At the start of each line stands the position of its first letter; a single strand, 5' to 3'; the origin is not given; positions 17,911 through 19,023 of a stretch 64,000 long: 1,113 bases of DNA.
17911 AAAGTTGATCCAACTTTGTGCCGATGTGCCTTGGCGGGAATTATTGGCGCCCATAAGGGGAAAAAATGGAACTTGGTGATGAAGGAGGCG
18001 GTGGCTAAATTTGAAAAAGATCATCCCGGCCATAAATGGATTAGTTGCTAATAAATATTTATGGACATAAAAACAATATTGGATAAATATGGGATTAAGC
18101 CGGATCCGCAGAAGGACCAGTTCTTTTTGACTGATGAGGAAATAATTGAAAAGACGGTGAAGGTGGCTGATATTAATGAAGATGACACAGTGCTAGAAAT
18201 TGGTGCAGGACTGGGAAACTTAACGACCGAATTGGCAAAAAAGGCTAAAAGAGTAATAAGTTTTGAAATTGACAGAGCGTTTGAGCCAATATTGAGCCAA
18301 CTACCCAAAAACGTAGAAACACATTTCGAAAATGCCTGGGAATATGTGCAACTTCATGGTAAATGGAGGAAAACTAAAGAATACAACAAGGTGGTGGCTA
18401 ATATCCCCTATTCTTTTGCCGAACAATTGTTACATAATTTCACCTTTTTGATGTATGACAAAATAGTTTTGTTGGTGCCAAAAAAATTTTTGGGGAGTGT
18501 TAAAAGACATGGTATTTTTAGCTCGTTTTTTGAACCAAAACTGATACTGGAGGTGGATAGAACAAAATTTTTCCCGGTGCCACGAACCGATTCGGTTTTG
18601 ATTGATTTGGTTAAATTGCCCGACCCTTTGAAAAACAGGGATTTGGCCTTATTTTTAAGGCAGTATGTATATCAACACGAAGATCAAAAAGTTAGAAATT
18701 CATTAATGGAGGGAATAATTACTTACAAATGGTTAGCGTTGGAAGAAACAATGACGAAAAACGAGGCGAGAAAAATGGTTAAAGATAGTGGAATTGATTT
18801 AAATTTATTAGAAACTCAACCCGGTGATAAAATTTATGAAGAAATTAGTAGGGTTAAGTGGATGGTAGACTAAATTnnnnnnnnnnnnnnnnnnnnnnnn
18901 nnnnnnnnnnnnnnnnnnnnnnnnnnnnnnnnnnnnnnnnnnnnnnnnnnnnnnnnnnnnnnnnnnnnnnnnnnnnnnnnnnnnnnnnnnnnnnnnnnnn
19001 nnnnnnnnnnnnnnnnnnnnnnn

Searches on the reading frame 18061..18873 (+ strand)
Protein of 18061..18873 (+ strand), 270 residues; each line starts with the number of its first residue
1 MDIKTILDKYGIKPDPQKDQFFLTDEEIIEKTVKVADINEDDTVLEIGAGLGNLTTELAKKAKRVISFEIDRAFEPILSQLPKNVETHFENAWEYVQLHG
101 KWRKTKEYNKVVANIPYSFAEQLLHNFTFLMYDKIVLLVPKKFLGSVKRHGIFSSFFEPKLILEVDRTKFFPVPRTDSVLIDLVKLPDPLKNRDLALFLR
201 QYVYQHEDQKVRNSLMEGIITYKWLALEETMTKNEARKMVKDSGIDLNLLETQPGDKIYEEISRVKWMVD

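Call 4: search_protein_families(library=pfam, proteins=[window:18061-18873:+], max_evalue=0.01)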
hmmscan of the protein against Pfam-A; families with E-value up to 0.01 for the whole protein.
window:18061-18873:+ (270 aa): 3 families
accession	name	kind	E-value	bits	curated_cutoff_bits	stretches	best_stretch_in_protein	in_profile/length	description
PF00398.26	RrnaAD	-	7.5e-28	97.8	24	1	19-216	9-224/263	Ribosomal RNA adenine dimethylase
PF13489.12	Methyltransf_23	-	0.00029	21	27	1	27-93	8-76/164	Methyltransferase domain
PF02475.24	TRM5-TYW2_MTfase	-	0.0079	16.6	28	0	27-118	23-115/164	TRM5/TYW2 methyltransferase domain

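Call 5: search_protein_families(library=ncbifam, proteins=[window:18061-18873:+], max_evalue=0.01)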
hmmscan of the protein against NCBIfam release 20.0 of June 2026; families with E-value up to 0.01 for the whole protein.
window:18061-18873:+ (270 aa): 31 families (the best 25 are shown)
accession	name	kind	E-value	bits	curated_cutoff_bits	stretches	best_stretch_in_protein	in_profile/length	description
TIGR00755.1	ksgA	equivalog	2.4e-30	105.7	171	1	19-246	8-236/256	16S rRNA (adenine(1518)-N(6)/adenine(1519)-N(6))-dimethyltransferase RsmA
NF000499.2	Erm23S_rRNA_broad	equivalog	2.1e-24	86.3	212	1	20-245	3-223/244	23S ribosomal RNA methyltransferase Erm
NF000337.1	erm_SHROVE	exception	4.3e-18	65.5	320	1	19-121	7-105/248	ErmE/ErmH/ErmO/ErmR family 23S rRNA (adenine(2058)-N(6))-methyltransferase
NF012220.1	erm_B_23S_MT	exception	4.5e-15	55.9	525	1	19-186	8-178/245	23S rRNA (adenine(2058)-N(6))-methyltransferase Erm(B)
NF012222.1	erm_A_23S_MT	exception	2.7e-14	53.3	475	1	15-209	5-201/243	23S rRNA (adenine(2058)-N(6))-methyltransferase Erm(A)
NF012223.0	erm_F_23S_MT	exception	6.5e-13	48.6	575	1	19-183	12-182/266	23S rRNA (adenine(2058)-N(6))-methyltransferase Erm(F)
NF000411.1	Erm45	exception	1.2e-12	48.1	525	1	20-143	9-130/245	23S rRNA (adenine(2058)-N(6))-methyltransferase Erm(45)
NF011486.0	PRK14896.1-1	equivalog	2e-12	46.8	450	1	5-212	13-230/284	16S ribosomal RNA methyltransferase A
NF012219.1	erm_C_23S_MT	exception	7.2e-11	42.1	530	1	18-187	8-180/244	23S rRNA (adenine(2058)-N(6))-methyltransferase Erm(C)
NF000412.1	Erm43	exception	3.6e-10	39.8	500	1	15-206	5-198/243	23S rRNA (adenine(2058)-N(6))-methyltransferase Erm(43)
NF045543.1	erm_G_23S_MT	exception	5.8e-10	39.3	515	1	18-190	8-183/244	23S rRNA (adenine(2058)-N(6))-methyltransferase Erm(G)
TIGR02469.1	CbiT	equivalog_domain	8e-06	26.1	78.3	1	23-93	2-71/124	precorrin-6Y C5,15-methyltransferase (decarboxylating) subunit CbiT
NF000024.1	ErmS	exception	1.3e-05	24.7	675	1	19-185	64-237/319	23S rRNA (adenine(2058)-N(6))-methyltransferase Erm(S)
NF042988.1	Erm46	exception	2.4e-05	23.7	503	1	20-130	13-116/255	23S rRNA (adenine(2058)-N(6))-methyltransferase Erm(46)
NF000077.1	Erm42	exception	2.8e-05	23.5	600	1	18-125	18-120/303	23S rRNA (adenine(2058)-N(6))-methyltransferase Erm(42)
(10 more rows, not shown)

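Call 15: find_homologous_proteins(query=window:18061-18873:+)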
Query window:18061-18873:+ (270 aa): 878 proteins with E <= 0.001 among 1704 candidates; the best 120 are listed.
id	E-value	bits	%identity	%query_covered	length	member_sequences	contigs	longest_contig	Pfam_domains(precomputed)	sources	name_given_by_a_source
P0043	2.6e-175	599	100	100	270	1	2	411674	PF00398.27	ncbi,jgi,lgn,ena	ncbi:MAG: rRNA adenine N-6-methyltransferase family protein [Candidatus Shapirobacteria bacterium]|j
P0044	4.5e-108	378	63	98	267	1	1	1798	PF00398.27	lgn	-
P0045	8.9e-107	374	64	96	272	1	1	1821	PF00398.27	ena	-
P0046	1.3e-106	374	63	96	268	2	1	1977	PF00398.27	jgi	-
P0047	6.4e-105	368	62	96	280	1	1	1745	PF00398.27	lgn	-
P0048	7.2e-104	365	60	97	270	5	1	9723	PF00398.27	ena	-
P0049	4.2e-103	362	61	97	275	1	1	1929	PF00398.27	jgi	jgi:16S rRNA (adenine1518-N6/adenine1519-N6)-dimethyltransferase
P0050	4.4e-103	362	63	97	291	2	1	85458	PF00398.27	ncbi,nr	ncbi:hypothetical protein HYT59_00645 [Candidatus Woesebacteria bacterium]|nr:hypothetical protein [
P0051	1.5e-102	360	62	98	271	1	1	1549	PF00398.27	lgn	-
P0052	2.0e-102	360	62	98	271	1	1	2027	PF00398.27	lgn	-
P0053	5.3e-102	359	61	97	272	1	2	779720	PF00398.27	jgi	jgi:16S rRNA (adenine1518-N6/adenine1519-N6)-dimethyltransferase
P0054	7.9e-102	358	61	96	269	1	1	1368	PF00398.27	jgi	-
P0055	8.9e-102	358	62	97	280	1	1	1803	PF00398.27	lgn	-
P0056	5.3e-101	355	61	96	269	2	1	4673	PF00398.27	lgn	-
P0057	9.4e-101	354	61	98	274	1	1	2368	PF00398.27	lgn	-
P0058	1.1e-100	354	59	97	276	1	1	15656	PF00398.27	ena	-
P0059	1.3e-100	354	60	97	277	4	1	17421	PF00398.27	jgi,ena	-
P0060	2.8e-100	353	59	99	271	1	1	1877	PF00398.27,PF02475.24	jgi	jgi:16S rRNA (adenine1518-N6/adenine1519-N6)-dimethyltransferase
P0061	2.9e-100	353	60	97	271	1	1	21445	PF00398.27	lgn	-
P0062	3.9e-100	352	60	95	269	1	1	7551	PF00398.27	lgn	-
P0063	3.9e-100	352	59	97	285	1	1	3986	PF00398.27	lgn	-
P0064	8.5e-100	351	61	96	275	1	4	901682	PF00398.27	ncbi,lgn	-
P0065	1.6e-99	350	61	99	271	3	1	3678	PF00398.27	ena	-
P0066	1.6e-99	350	61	96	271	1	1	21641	PF00398.27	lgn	-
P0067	1.9e-99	350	63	93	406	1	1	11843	PF00398.27,PF00293.35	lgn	-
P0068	3.2e-99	349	59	96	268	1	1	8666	PF00398.27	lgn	-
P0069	3.7e-99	349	61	96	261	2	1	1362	PF00398.27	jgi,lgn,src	-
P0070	4.8e-99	349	62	96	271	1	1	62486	PF00398.27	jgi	jgi:16S rRNA (adenine1518-N6/adenine1519-N6)-dimethyltransferase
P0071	8.6e-99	348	60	95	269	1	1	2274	PF00398.27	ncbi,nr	ncbi:MAG: hypothetical protein GYA51_14145 [Candidatus Methanofastidiosa archaeon]|nr:hypothetical p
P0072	9.6e-99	348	61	94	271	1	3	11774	PF00398.27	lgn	-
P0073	1.0e-98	348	61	96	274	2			PF00398.27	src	-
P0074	1.5e-98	347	58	96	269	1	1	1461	PF00398.27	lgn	-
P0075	1.7e-98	347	60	96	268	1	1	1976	PF00398.27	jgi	-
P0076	2.2e-98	347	61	95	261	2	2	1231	PF00398.27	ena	-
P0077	3.2e-98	346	61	96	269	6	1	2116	PF00398.27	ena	-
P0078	3.3e-98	346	57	97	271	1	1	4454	PF00398.27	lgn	-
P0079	4.3e-98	346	59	97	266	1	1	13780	PF00398.27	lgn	-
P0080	5.5e-98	345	60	97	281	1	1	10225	PF00398.27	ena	-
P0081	6.8e-98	345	61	94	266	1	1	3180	PF00398.27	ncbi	-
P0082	8.5e-98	345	63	89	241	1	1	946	PF00398.27,PF02475.24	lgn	-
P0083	8.9e-98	345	60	95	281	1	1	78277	PF00398.27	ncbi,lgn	-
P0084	9.7e-98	345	58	98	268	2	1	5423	PF00398.27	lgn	-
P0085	1.2e-97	344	61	94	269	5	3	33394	PF00398.27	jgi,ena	jgi:Dimethyladenosine transferase (rRNA methylation)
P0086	1.2e-97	344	60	92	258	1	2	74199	PF00398.27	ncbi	-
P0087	1.3e-97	344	61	94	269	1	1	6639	PF00398.27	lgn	-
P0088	1.5e-97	344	58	96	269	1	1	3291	PF00398.27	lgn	-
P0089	2.1e-97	343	61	93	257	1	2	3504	PF00398.27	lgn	-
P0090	2.8e-97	343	59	94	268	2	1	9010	PF00398.27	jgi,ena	-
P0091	3.0e-97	343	57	98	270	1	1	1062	PF00398.27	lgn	-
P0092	3.5e-97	343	61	92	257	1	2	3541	PF00398.27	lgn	-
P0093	4.5e-97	342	61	94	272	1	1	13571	PF00398.27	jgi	-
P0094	7.9e-97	342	60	96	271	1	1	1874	PF00398.27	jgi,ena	-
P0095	9.9e-97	341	59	94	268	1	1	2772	PF00398.27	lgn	-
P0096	1.0e-96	341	58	97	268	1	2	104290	PF00398.27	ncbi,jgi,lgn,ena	-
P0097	1.3e-96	341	58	97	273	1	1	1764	PF00398.27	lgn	-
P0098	1.8e-96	340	57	96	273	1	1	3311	PF00398.27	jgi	jgi:16S rRNA (adenine1518-N6/adenine1519-N6)-dimethyltransferase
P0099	1.9e-96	340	59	96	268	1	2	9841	PF00398.27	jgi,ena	jgi:16S rRNA (adenine1518-N6/adenine1519-N6)-dimethyltransferase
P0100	2.1e-96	340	58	96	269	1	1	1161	PF00398.27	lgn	-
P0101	2.2e-96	340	62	90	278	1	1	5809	PF00398.27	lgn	-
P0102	2.5e-96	340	59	97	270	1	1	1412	PF00398.27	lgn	-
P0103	3.5e-96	339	59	95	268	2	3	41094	PF00398.27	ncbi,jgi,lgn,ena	-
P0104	3.7e-96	339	60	96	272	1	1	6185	PF00398.27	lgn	-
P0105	4.3e-96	339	59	94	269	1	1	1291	PF00398.27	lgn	-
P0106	6.5e-96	339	60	93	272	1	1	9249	PF00398.27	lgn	-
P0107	6.7e-96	339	61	92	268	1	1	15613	PF00398.27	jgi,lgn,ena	-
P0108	7.6e-96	338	58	97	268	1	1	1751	PF00398.27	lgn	-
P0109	7.8e-96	338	57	97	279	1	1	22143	PF00398.27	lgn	-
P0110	8.1e-96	338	59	94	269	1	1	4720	PF00398.27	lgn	-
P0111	9.9e-96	338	61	93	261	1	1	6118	PF00398.27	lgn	-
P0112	2.4e-95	337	57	97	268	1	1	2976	PF00398.27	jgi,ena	-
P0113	2.9e-95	336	60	93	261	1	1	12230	PF00398.27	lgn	-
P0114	3.0e-95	336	59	94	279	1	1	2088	PF00398.27,PF13489.13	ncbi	-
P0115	3.3e-95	336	58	97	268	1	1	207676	PF00398.27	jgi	-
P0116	3.3e-95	336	57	98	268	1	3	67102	PF00398.27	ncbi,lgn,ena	ncbi:MAG: rRNA adenine N-6-methyltransferase family protein [Patescibacteria group bacterium]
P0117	3.5e-95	336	59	93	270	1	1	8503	PF00398.27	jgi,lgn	-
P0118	3.5e-95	336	58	97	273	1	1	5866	PF00398.27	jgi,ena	-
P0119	4.3e-95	336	59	96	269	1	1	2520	PF00398.27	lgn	-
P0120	4.4e-95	336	60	93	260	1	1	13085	PF00398.27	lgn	-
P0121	4.7e-95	336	59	97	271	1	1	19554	PF00398.27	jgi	jgi:16S rRNA (adenine1518-N6/adenine1519-N6)-dimethyltransferase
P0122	5.5e-95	336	58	96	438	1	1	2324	PF00398.27,PF04229.21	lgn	-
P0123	6.6e-95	335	58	96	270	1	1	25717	PF00398.27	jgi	jgi:16S rRNA (adenine1518-N6/adenine1519-N6)-dimethyltransferase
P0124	7.3e-95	335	57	98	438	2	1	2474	PF00398.27,PF05219.18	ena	-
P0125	9.2e-95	335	60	92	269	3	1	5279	PF00398.27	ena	-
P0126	1.2e-94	334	58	97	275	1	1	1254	PF00398.27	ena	-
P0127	1.2e-94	334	57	98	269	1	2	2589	PF00398.27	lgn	-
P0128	1.2e-94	334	55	97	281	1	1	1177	PF00398.27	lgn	-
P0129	1.3e-94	334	59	96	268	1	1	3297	PF00398.27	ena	-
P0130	1.5e-94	334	59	96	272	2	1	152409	PF00398.27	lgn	-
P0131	1.7e-94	334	57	98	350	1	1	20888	PF00398.27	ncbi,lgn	ncbi:MAG: rRNA adenine N-6-methyltransferase family protein [Patescibacteria group bacterium]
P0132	2.7e-94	333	59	97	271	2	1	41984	PF00398.27,PF13489.13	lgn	-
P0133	3.1e-94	333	56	97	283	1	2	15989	PF00398.27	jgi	jgi:16S rRNA (adenine1518-N6/adenine1519-N6)-dimethyltransferase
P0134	3.2e-94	333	58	95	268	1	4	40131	PF00398.27,PF02475.24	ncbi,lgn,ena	-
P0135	3.2e-94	333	59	96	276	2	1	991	PF00398.27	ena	-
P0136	3.5e-94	333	58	97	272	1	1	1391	PF00398.27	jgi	jgi:16S rRNA (adenine1518-N6/adenine1519-N6)-dimethyltransferase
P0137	7.8e-94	332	61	93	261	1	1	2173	PF00398.27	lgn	-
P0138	9.4e-94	331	57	95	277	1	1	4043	PF00398.27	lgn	-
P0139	1.1e-93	331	57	97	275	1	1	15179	PF00398.27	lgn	-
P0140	1.1e-93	331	57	94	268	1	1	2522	PF00398.27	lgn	-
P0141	1.2e-93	331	61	93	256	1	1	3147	PF00398.27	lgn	-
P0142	1.3e-93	331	59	94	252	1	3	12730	PF00398.27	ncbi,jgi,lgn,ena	-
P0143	1.4e-93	331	58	97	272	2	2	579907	PF00398.27,PF02475.24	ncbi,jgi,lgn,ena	ncbi:MAG: rRNA adenine N-6-methyltransferase family protein [Candidatus Levyibacteriota bacterium]|j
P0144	1.5e-93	331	57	98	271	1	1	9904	PF00398.27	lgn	-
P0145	1.7e-93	331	59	97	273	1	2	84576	PF00398.27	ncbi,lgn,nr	ncbi:hypothetical protein M1563_02960 [Patescibacteria group bacterium]|nr:hypothetical protein [Pat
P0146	2.8e-93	330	58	97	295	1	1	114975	PF00398.27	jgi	-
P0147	3.9e-93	329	58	95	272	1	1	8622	PF00398.27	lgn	-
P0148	4.5e-93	329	55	97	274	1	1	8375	PF00398.27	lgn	-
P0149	4.7e-93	329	56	98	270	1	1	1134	PF00398.27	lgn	-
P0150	4.8e-93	329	57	96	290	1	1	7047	PF00398.27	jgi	jgi:16S rRNA (adenine1518-N6/adenine1519-N6)-dimethyltransferase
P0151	5.6e-93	329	59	98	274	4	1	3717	PF00398.27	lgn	-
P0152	7.5e-93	329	57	97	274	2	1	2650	PF00398.27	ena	-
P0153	8.7e-93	328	58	96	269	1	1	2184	PF00398.27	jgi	jgi:16S rRNA (adenine1518-N6/adenine1519-N6)-dimethyltransferase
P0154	8.8e-93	328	56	97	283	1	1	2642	PF00398.27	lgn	-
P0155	1.4e-92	328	57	96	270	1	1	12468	PF00398.27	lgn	-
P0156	1.4e-92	328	59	91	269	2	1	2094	PF00398.27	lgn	-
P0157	1.5e-92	328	56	97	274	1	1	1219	PF00398.27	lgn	-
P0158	1.7e-92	327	59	94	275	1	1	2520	PF00398.27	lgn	-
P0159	1.8e-92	327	62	93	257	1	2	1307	PF00398.27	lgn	-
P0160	2.4e-92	327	58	95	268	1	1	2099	PF00398.27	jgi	jgi:16S rRNA (adenine1518-N6/adenine1519-N6)-dimethyltransferase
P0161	3.8e-92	326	57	96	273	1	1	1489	PF00398.27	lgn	-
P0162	3.9e-92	326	56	96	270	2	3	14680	PF00398.27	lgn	-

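Call 20: find_encoding_contigs(protein=P0084, flank=10000, max_places=4)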
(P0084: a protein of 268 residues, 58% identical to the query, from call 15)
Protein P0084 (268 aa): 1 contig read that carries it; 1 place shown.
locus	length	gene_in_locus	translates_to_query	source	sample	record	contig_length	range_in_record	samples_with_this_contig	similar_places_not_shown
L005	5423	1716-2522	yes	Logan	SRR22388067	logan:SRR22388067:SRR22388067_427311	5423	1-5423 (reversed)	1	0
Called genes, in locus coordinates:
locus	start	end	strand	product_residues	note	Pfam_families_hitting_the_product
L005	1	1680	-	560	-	?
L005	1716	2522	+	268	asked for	PF00398:RrnaAD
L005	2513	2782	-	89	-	-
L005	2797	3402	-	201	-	PF13413:HTH_25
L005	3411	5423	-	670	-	?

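Call 21: find_encoding_contigs(protein=P0043, flank=3000, max_places=3)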
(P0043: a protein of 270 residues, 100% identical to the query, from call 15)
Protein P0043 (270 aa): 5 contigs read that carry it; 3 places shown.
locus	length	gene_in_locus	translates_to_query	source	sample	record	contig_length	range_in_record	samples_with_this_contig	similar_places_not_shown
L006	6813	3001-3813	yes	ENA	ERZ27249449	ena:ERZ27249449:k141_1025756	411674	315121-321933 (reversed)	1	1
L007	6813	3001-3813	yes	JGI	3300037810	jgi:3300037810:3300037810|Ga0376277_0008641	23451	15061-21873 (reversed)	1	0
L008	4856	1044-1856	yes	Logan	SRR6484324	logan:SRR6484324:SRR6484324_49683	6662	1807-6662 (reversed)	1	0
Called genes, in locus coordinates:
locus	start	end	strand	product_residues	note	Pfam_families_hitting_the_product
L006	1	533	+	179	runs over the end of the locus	-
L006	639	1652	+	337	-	PF03576:Peptidase_S58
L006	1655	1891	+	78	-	-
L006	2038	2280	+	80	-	PF13376:OmdA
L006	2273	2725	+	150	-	PF20603:Bact_hydrolase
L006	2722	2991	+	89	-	PF04994:TfoX_C, PF11731:Cdd1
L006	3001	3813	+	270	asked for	PF00398:RrnaAD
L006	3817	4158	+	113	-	PF01219:DAGK_prokar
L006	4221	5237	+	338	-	PF14512:TM1586_NiRdase (weak), PF00881:Nitroreductase (faint)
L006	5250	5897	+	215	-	-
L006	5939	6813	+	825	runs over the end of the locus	PF02861:Clp_N, PF23569:NBD_SMAX1, PF00004:AAA, PF17871:AAA_lid_9, PF00004:AAA, PF07724:AAA_2, PF07728:AAA_5, PF10431:ClpB_D2-small, +12 more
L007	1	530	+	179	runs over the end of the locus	-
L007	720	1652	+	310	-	PF03576:Peptidase_S58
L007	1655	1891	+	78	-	-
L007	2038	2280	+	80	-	PF13376:OmdA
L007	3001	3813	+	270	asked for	PF00398:RrnaAD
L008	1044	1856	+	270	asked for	PF00398:RrnaAD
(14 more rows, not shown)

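Call 26: search_dna_similar(query=window:18061-18873:+, collection=plasmids, mode=protein, max_evalue=0.001, max_rows=40, rows=spread)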
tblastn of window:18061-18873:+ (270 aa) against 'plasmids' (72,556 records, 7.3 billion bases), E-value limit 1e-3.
Records with a match: 1601; places in all: 1820; records where one place covers at least 80% of the query: 286.
Best place of each record, by identity: <60% 1601.
By first word of the organism name: Enterococcus 784; Escherichia 248; Staphylococcus 193; Klebsiella 108; Shigella 54; Streptococcus 26; Lactococcus 18; Salmonella 14; Bacillus 11; Clostridium 10; and 55 more.
By predicted mobility (MOB-suite, as given by PLSDB): non-mobilizable 568; conjugative 546; mobilizable 487.
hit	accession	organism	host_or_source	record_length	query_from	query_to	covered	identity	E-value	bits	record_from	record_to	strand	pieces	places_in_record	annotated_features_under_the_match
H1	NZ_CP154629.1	Acetoanaerobium noterae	cell culture,Sludge of a digestion ...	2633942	4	249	91%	29.6%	5e-16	85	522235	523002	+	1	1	none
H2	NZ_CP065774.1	Enterococcus faecium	Homo sapiens,urine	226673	15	245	86%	27.4%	1e-9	66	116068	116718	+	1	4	erm(A): 23S rRNA (adenine(2058)-N(6))-methyltransferase Erm(A) | ErmA: Erm 23S ribosomal RNA methyltransferase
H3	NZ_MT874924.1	Enterococcus faecalis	-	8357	15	245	86%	27.4%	1e-9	66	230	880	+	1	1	erm(A): 23S rRNA (adenine(2058)-N(6))-methyltransferase Erm(A) | ErmA: Erm 23S ribosomal RNA methyltransferase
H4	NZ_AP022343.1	Enterococcus faecium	Homo sapiens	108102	15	245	86%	26.9%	2e-8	62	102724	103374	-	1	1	ErmA: Erm 23S ribosomal RNA methyltransferase | erm(A): 23S rRNA (adenine(2058)-N(6))-methyltransferase Erm(A)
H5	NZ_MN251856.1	Staphylococcus aureus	sputum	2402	20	246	84%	27.1%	2e-8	62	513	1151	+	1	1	erm(C): 23S rRNA (adenine(2058)-N(6))-methyltransferase Erm(C) | ErmC: Erm 23S ribosomal RNA methyltransferase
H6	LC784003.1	Staphylococcus aureus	-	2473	20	246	84%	27.1%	2e-8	62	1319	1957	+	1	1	erm(C): 23S rRNA (adenine(2058)-N(6))-methyltransferase Erm(C) | ErmC: Erm 23S ribosomal RNA methyltransferase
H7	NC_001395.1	Staphylococcus aureus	-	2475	20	246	84%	26.7%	1e-7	60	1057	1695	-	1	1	ErmC: Erm 23S ribosomal RNA methyltransferase | erm(C): 23S rRNA (adenine(2058)-N(6))-methyltransferase Erm(C)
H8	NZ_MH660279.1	Staphylococcus aureus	-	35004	17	246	85%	25.5%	2e-7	59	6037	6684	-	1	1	ErmC: Erm 23S ribosomal RNA methyltransferase | erm(C): 23S rRNA (adenine(2058)-N(6))-methyltransferase Erm(C)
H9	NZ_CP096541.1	Staphylococcus aureus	Homo sapiens,Pus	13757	19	188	63%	31.0%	3e-10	67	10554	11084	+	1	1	erm(B): 23S rRNA (adenine(2058)-N(6))-methyltransferase Erm(B) | ErmB: Erm 23S ribosomal RNA methyltransferase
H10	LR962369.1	Enterococcus faecalis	-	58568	19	188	63%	31.0%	3e-10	67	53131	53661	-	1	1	ErmB: Erm 23S ribosomal RNA methyltransferase | erm(B): 23S rRNA (adenine(2058)-N(6))-methyltransferase Erm(B)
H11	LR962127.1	Enterococcus faecalis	-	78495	19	188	63%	31.0%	3e-10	67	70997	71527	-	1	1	ErmB: Erm 23S ribosomal RNA methyltransferase | erm(B): 23S rRNA (adenine(2058)-N(6))-methyltransferase Erm(B)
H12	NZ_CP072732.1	Enterococcus faecium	Homo sapiens,blood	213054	19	188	63%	31.0%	3e-10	67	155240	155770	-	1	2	erm(B): 23S rRNA (adenine(2058)-N(6))-methyltransferase Erm(B) (x2)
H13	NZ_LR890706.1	Klebsiella pneumoniae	Homo sapiens,wound swab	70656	19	188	63%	30.8%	7e-11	70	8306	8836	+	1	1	erm(B): 23S rRNA (adenine(2058)-N(6))-methyltransferase Erm(B) | ErmB: Erm 23S ribosomal RNA methyltransferase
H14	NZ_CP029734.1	Citrobacter sp. CRE-46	-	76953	19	188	63%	30.8%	7e-11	70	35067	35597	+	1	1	erm(B): 23S rRNA (adenine(2058)-N(6))-methyltransferase Erm(B) | ErmB: Erm 23S ribosomal RNA methyltransferase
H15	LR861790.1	Shigella flexneri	Homo sapiens,Faecal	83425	19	188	63%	30.8%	7e-11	70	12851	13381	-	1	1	ErmB: Erm 23S ribosomal RNA methyltransferase | erm(B): 23S rRNA (adenine(2058)-N(6))-methyltransferase Erm(B)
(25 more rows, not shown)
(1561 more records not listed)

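Call 28: get_annotated_region(hit=H3, flank=300)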
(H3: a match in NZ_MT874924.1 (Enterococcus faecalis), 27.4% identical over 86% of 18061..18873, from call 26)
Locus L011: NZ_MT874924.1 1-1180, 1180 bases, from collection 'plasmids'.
description: Enterococcus faecalis strain EF02 plasmid pEF-L13/optrA, complete sequence
organism: Enterococcus faecalis (NCBI taxid 1351)
taxonomy: Bacteria; Bacillota; Bacilli; Lactobacillales; Enterococcaceae; Enterococcus; Enterococcus faecalis
host: -; source: -; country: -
typing (MOB-suite, as given by PLSDB): non-mobilizable
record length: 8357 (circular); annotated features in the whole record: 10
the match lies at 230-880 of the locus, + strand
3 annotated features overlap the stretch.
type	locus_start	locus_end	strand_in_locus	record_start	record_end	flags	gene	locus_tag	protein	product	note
CDS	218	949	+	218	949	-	erm(A)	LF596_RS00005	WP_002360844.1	23S rRNA (adenine(2058)-N(6))-methyltransferase Erm(A)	-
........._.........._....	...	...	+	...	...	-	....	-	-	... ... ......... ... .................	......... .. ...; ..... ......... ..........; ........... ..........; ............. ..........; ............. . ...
CDS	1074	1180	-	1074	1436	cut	-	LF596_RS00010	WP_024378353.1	EFR1 family ferrodoxin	-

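Call 29: get_annotated_region(hit=H7, flank=300)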
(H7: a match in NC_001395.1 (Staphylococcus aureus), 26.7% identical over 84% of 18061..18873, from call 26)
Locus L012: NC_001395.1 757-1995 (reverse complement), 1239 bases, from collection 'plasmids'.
description: Staphylococcus aureus plasmid pT48, complete sequence
organism: Staphylococcus aureus (NCBI taxid 1280)
taxonomy: Bacteria; Bacillota; Bacilli; Bacillales; Staphylococcaceae; Staphylococcus; Staphylococcus aureus
host: -; source: -; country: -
typing (MOB-suite, as given by PLSDB): non-mobilizable; replicon rep_cluster_1947
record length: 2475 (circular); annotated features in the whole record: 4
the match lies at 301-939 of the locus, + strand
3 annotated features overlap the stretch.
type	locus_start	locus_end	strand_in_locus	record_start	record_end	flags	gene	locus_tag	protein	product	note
CDS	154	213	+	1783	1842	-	ermCL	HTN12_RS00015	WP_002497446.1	23S rRNA methylase leader peptide ErmCL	-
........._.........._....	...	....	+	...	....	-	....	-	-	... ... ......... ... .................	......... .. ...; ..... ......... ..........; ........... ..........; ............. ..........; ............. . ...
predicted_resistance_gene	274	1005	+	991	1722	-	erm(C)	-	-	23S rRNA (adenine(2058)-N(6))-methyltransferase Erm(C)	predicted by amrfinderplus; class LINCOSAMIDE/MACROLIDE/STREPTOGRAMIN; identity 100.0%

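Call 30: get_annotated_region(hit=H10, flank=500)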
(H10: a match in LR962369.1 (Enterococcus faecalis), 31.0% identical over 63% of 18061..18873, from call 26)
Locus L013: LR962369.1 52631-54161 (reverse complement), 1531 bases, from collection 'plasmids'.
description: Enterococcus faecalis isolate 28157_4#86 genome assembly, plasmid: 3
organism: Enterococcus faecalis (NCBI taxid 1351)
taxonomy: Bacteria; Bacillota; Bacilli; Lactobacillales; Enterococcaceae; Enterococcus; Enterococcus faecalis
host: -; source: -; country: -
typing (MOB-suite, as given by PLSDB): mobilizable; replicon rep_cluster_1027; relaxase MOBC
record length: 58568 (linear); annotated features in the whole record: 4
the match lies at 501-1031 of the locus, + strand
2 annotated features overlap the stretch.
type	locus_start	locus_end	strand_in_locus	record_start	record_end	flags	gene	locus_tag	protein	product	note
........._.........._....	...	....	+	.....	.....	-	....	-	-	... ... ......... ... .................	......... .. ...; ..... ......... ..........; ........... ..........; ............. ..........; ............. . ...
predicted_resistance_gene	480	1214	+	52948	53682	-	erm(B)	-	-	23S rRNA (adenine(2058)-N(6))-methyltransferase Erm(B)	predicted by amrfinderplus; class LINCOSAMIDE/MACROLIDE/STREPTOGRAMIN; identity 100.0%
